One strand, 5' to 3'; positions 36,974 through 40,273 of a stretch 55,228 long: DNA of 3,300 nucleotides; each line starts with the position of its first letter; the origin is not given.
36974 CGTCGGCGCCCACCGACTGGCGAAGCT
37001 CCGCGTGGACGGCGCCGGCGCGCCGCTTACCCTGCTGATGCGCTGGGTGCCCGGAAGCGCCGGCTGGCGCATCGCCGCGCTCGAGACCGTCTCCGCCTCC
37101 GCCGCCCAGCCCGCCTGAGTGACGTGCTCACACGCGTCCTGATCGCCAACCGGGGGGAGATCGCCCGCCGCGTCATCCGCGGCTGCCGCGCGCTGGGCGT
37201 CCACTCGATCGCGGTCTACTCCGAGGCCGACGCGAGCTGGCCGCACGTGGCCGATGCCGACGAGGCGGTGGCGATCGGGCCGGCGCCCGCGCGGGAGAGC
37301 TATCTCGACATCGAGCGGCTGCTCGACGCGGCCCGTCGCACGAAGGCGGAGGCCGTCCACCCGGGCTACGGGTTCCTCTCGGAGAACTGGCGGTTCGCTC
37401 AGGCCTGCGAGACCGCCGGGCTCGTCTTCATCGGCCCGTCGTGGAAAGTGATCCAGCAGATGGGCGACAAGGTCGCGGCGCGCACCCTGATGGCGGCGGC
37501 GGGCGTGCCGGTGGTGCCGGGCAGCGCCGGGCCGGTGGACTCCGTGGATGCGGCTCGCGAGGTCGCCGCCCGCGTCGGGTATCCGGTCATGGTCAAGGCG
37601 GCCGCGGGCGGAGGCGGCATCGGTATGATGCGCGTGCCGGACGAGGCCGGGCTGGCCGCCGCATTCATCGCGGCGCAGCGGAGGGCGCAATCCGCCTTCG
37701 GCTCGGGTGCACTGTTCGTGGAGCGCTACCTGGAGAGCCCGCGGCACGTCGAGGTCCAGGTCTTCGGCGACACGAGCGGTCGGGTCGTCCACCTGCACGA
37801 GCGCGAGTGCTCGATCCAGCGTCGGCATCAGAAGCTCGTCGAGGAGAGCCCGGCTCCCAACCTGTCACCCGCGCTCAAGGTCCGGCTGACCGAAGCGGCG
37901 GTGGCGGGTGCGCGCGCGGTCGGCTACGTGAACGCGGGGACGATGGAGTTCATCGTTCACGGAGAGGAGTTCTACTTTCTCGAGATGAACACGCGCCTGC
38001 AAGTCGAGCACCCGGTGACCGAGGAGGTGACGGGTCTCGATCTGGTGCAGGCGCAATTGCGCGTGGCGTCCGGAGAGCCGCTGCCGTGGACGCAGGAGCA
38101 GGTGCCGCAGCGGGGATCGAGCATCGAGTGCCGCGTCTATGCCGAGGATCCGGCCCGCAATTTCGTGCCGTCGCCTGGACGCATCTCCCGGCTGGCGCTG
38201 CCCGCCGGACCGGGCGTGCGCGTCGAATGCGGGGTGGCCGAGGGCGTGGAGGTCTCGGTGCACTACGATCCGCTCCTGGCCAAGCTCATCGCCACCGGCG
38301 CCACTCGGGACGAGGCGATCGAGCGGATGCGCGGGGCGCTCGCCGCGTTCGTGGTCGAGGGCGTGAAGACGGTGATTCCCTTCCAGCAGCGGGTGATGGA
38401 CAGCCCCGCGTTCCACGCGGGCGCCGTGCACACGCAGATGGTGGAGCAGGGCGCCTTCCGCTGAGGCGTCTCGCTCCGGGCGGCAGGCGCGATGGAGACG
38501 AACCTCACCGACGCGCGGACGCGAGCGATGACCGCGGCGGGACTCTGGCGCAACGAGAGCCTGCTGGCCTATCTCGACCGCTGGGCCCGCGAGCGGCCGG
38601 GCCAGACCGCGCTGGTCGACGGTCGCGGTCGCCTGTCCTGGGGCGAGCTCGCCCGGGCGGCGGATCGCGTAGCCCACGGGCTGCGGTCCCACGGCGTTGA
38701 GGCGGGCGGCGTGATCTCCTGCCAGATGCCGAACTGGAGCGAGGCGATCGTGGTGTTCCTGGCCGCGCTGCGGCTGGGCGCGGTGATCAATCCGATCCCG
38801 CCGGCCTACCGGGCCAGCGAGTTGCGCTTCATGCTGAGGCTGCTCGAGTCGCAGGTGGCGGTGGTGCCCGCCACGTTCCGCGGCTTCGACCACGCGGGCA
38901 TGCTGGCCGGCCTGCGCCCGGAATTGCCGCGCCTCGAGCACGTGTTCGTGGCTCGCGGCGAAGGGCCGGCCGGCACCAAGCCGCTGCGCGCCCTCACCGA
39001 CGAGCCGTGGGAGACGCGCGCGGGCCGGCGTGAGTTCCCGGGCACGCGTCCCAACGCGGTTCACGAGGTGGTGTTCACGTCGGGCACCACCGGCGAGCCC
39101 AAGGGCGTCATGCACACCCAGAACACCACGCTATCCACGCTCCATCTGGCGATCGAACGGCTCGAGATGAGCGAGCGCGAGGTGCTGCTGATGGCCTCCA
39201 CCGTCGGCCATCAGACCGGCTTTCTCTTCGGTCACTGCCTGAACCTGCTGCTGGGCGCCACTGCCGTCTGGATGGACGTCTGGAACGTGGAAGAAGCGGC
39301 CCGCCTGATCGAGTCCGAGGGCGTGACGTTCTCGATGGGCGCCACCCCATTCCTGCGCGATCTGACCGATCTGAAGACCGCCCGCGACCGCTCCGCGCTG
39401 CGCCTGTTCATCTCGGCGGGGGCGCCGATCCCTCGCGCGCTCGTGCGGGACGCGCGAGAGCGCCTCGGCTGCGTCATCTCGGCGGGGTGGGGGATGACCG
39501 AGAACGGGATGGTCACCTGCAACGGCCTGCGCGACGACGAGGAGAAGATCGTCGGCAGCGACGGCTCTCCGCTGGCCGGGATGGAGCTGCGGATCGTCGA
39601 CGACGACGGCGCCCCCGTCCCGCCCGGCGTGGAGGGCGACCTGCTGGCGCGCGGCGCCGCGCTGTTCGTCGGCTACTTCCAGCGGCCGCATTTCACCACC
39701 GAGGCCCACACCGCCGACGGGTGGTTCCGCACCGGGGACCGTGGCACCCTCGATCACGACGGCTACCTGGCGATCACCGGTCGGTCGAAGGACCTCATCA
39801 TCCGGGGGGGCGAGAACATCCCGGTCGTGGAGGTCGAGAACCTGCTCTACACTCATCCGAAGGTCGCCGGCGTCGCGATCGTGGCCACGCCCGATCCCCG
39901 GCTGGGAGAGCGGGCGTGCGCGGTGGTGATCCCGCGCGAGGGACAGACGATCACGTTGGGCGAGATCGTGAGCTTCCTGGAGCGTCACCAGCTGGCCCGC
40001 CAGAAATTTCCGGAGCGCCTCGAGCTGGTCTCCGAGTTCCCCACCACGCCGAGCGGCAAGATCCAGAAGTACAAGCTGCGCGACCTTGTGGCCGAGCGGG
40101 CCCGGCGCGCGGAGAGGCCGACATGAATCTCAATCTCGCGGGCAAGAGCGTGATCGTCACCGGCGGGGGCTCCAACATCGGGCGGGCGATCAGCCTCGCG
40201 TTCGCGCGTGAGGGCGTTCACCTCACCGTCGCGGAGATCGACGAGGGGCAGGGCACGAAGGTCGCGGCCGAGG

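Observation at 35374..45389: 10-gene operon with a three-piece biotin carboxylase interleaved with AliA-like ligase, SDR, ACAD, DinB-family and LLM genes: an Atu/Ali-like but undescribed carboxylating pathway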

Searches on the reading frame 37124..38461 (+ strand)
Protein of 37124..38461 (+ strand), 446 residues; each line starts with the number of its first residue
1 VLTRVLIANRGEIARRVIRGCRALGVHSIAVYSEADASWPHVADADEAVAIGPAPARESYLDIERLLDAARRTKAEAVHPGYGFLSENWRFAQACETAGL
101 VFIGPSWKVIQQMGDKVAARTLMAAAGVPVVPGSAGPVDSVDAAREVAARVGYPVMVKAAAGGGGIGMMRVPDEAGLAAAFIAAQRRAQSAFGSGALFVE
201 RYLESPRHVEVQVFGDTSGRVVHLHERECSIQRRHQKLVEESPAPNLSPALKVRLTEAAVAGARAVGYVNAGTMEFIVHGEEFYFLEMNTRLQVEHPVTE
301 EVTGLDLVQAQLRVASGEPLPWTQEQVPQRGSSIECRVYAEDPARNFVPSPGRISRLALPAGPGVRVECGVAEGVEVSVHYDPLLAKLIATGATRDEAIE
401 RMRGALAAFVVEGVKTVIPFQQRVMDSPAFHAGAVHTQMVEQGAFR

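Call 6: search_protein_families(library=pfam, proteins=[window:37124-38461:+])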
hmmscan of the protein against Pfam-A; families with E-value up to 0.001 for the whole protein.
window:37124-38461:+ (446 aa): 5 families
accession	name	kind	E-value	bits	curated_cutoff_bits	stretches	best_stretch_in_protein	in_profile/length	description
PF02786.22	CPSase_L_D2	-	9.3e-73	244.7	19.8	1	115-321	1-209/211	Carbamoyl-phosphate synthase L chain, ATP binding domain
PF00289.28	Biotin_carb_N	-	3.4e-44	150.3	25.5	1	1-110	1-110/110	Biotin carboxylase, N-terminal domain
PF02785.25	Biotin_carb_C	-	1.8e-39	134.6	32.4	1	335-442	1-108/108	Biotin carboxylase C-terminal domain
PF07478.18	Dala_Dala_lig_C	-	1.9e-09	37.8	24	1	142-290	26-174/204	D-ala D-ala ligase C-terminus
PF02222.28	ATP-grasp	-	0.00015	21.9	27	1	138-291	16-162/179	ATP-grasp domain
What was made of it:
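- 37124..38464 (+): Biotin carboxylase (AccC-type, 446 aa, with no BT or BCCP domain). Biotin_carb_N, CPSase_L_D2 and Biotin_carb_C are all present (call 6).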

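Call 7: search_protein_families(library=ncbifam, proteins=[window:37124-38461:+])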
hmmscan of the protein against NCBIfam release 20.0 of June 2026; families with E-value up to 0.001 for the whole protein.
window:37124-38461:+ (446 aa): 34 families (the best 25 are shown)
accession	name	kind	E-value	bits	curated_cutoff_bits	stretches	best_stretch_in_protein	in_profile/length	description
NF006406.0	PRK08654.1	equivalog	1.9e-189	630.3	739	1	1-442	1-442/499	acetyl-CoA carboxylase biotin carboxylase subunit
NF006367.0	PRK08591.1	subfamily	4.1e-185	615.8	597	1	1-442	1-443/451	acetyl-CoA carboxylase biotin carboxylase subunit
TIGR00514.1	accC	equivalog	2.3e-175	583.8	626.5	1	1-442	1-443/449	acetyl-CoA carboxylase biotin carboxylase subunit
NF009554.0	PRK12999.1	equivalog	3.9e-174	581.3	965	1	2-442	5-454/1147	pyruvate carboxylase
NF009471.0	PRK12833.1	equivalog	2.8e-170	566.8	686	1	2-442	5-446/467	acetyl-CoA carboxylase biotin carboxylase subunit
TIGR02712.1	urea_carbox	equivalog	6e-168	560.8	1303.85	1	3-442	2-441/1201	urea carboxylase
NF004085.0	PRK05586.1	equivalog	1.3e-164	548.3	723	1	1-442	1-443/448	acetyl-CoA carboxylase biotin carboxylase subunit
NF005525.0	PRK07178.1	equivalog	6.8e-160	532.7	768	1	1-442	1-441/471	acetyl-CoA carboxylase biotin carboxylase subunit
NF006286.0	PRK08462.1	equivalog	3e-154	514.1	740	1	2-442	4-443/445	acetyl-CoA carboxylase biotin carboxylase subunit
TIGR01235.1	pyruv_carbox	equivalog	2.2e-153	512.3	1114.45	1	4-441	1-449/1143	pyruvate carboxylase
NF006287.0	PRK08463.1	equivalog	4.5e-148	494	775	1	1-442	1-443/479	acetyl-CoA carboxylase subunit A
TIGR01369.1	CPSaseII_lrg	equivalog_domain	2.9e-13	48.4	1027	1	90-323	644-872/1052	carbamoyl-phosphate synthase (glutamine-hydrolyzing) large subunit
NF003671.0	PRK05294.1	equivalog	5.4e-13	47.5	599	1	88-323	639-869/1058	carbamoyl-phosphate synthase large subunit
NF009404.0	PRK12767.1-3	equivalog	7.2e-12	44.9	316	1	32-319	30-310/344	carbamoyl phosphate synthase-like protein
TIGR01205.1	D_ala_D_alaTIGR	subfamily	1e-11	44.4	245.65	1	95-290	86-285/318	D-alanine--D-alanine ligase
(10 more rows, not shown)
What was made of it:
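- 37124..38464 (+): NF006367 scores 616 bits against a cut-off of 597 (call 7).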

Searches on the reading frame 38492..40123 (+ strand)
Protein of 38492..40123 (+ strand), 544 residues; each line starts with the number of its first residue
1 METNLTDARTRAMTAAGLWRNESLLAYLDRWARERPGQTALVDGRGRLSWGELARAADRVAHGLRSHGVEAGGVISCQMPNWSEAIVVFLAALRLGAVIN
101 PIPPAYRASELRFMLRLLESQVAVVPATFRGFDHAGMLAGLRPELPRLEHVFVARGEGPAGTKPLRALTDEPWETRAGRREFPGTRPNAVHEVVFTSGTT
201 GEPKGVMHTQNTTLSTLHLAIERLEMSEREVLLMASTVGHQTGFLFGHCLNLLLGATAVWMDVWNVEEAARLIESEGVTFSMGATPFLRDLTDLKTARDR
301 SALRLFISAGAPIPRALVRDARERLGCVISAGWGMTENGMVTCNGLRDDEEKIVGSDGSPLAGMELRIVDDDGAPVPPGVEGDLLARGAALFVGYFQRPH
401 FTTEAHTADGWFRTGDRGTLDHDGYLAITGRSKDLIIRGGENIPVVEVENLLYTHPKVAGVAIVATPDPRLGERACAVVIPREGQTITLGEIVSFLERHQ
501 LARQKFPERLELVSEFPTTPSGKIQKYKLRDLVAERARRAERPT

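Call 6: search_protein_families(library=pfam, proteins=[window:38492-40123:+])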
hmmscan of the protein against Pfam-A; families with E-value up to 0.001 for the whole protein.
window:38492-40123:+ (544 aa): 2 families
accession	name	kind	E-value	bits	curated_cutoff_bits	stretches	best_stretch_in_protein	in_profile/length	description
PF00501.34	AMP-binding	-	7.5e-80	269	29.9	1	28-396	1-384/384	AMP-binding enzyme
PF13193.12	AMP-binding_C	-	1.2e-14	55.4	24.5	1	447-523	1-76/76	AMP-binding enzyme C-terminal domain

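Call 7: search_protein_families(library=ncbifam, proteins=[window:38492-40123:+])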
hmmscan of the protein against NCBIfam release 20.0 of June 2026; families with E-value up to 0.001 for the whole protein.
window:38492-40123:+ (544 aa): 106 families (the best 25 are shown)
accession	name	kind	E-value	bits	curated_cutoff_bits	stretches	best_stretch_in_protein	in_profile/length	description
TIGR03208.1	cyc_hxne_CoA_lg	equivalog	2.9e-177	590.6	792.3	1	4-531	4-538/538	cyclohexanecarboxylate-CoA ligase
NF004758.0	PRK06087.1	equivalog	7.8e-131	437.1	736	1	4-539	6-541/548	medium-chain fatty-acid--CoA ligase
NF004837.0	PRK06187.1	subfamily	2.5e-111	372.5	476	1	26-538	12-527/531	long-chain-fatty-acid--CoA ligase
NF009233.0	PRK12583.1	subfamily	2.9e-89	299.9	832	1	21-536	17-553/558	fatty acid CoA ligase family protein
NF005801.1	PRK07656.1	equivalog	1.7e-88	297.5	657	1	27-530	6-500/500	FadD3 family acyl-CoA ligase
TIGR02275.1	DHB_AMP_lig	equivalog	7.8e-83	278.5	723.55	1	6-530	7-526/526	(2,3-dihydroxybenzoyl)adenylate synthase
NF005702.0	PRK07514.1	subfamily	2.2e-82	277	558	1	39-534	20-501/506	malonyl-CoA synthase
NF006182.0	PRK08316.1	subfamily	9.8e-77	258.6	663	1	20-535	9-519/523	fatty acyl-CoA synthetase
NF005676.0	PRK07470.1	equivalog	4.3e-74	250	774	1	22-537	20-533/544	acyl-CoA synthetase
NF008192.1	PRK10946.1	equivalog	8.2e-73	245.5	783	1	8-536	10-532/534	(2,3-dihydroxybenzoyl)adenylate synthase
NF006020.0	PRK08162.1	subfamily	1.4e-70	238.2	677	1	24-537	21-542/545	acyl-CoA synthetase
NF004814.0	PRK06164.1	equivalog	2.6e-69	234.2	677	1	20-538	8-535/540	acyl-CoA synthetase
NF004808.0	PRK06155.1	equivalog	3.4e-69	233.5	722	1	20-532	19-521/542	ATP-dependent acyl-CoA ligase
NF004822.0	PRK06178.1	equivalog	2.7e-68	231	782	1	20-534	35-568/571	acyl-CoA synthetase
NF005714.0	PRK07529.1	subfamily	2.8e-68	230.8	632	1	43-538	59-581/640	acyl-CoA synthetase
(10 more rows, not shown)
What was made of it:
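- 38492..40126 (+): AliA-like acyl/aryl-CoA ligase, the first gene of the inserted cassette. TIGR03208 is the best hit at 591 bits, below its 792 cut-off (call 7).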

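Call 68: search_solved_structures(query=window:38492-40123:+, max_evalue=1e-40)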
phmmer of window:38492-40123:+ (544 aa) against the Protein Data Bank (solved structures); distinct sequences matched with E-value up to 1e-40: 41.
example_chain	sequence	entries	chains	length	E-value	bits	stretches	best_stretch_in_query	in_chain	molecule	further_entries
5wm2_A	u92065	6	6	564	4.8e-73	249.9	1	10-538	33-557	Salicylate-AMP ligase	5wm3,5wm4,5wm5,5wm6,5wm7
1md9_A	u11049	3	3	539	5.8e-70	239.8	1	16-536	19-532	2,3-dihydroxybenzoate-AMP ligase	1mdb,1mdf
6e8o_A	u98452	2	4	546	1.5e-66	228.5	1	15-536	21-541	2,3-dihydroxybenzoate-AMP ligase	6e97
7tyb_A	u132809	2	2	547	1.6e-65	225.1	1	11-534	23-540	Pyochelin biosynthesis protein PchD | Pyochelin biosynthesis salicyl-AMP ligase PchD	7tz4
5kei_A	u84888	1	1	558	2.2e-62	214.7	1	8-528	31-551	2,3-dihydroxybenzoate-AMP ligase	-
8weu_A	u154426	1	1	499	1e-61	212.6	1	20-530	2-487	Fatty-acyl-CoA synthase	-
8wev_A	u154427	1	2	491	1.1e-61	212.4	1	20-530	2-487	Feruloyl-CoA Synthetase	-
3rg2_A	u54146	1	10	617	1.5e-56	195.5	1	12-539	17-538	Enterobactin synthase component E (entE), 2,3-dihydro-2,3-dihydroxybenzoate synthetase, is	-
4iz6_A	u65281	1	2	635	1.7e-56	195.3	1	12-539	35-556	Enterobactin synthase component E, Isochorismatase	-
6iyk_A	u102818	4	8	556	2.4e-56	194.8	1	12-538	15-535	2,3-dihydroxybenzoate-AMP ligase component of enterobactin synthase multienzyme complex | Enterobactin synthase component E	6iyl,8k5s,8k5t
6ihk_A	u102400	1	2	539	8.2e-56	193.1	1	29-532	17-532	AMP-binding domain protein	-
6ijb_A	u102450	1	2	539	5.7e-55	190.3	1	29-532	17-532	AMP-binding domain protein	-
4fuq_A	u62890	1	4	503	3.5e-52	181.1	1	38-532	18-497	Malonyl CoA synthetase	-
4fut_A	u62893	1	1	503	2.6e-51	178.2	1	38-532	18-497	Malonyl CoA synthetase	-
1ult_A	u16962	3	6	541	4.6e-51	177.4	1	47-531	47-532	long chain fatty acid-CoA ligase | long-chain-fatty-acid-CoA synthetase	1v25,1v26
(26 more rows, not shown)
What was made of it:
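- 38492..40126 (+): The nearest solved relatives are salicylate- and DHB-AMP ligases at about 250 bits (call 68).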
